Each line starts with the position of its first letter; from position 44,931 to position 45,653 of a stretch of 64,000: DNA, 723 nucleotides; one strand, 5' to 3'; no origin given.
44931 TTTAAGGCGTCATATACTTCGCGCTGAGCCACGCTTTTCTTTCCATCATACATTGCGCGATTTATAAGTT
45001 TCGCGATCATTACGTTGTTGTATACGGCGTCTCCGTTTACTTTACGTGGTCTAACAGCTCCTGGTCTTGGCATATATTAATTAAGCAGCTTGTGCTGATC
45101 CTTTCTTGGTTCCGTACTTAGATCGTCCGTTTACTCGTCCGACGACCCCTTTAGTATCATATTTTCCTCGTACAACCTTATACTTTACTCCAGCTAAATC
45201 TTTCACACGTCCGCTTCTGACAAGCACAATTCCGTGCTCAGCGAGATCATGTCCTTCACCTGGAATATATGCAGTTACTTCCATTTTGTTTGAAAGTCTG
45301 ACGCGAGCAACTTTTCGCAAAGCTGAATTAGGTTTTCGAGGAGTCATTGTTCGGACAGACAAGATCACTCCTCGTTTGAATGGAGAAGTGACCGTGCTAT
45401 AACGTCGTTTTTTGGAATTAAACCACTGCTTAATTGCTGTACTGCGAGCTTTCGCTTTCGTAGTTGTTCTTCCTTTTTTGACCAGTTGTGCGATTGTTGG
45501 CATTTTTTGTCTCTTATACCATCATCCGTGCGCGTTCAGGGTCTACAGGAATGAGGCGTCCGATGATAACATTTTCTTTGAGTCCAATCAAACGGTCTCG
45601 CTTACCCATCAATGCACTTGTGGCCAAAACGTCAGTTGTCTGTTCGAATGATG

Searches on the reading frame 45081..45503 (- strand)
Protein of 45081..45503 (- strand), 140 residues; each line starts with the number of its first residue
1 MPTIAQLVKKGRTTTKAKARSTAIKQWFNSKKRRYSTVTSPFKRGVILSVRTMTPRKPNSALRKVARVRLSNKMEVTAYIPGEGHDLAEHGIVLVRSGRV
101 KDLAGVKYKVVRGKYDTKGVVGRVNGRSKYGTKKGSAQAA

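Call 64: search_protein_families(library=pfam, proteins=[window:45081-45503:-])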
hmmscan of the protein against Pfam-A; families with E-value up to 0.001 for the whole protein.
window:45081-45503:- (140 aa): 1 family
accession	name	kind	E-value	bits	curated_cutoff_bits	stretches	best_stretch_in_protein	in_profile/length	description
PF00164.32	Ribosom_S12_S23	-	4e-31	107.4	22.3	1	37-133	8-106/110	Ribosomal protein S12/S23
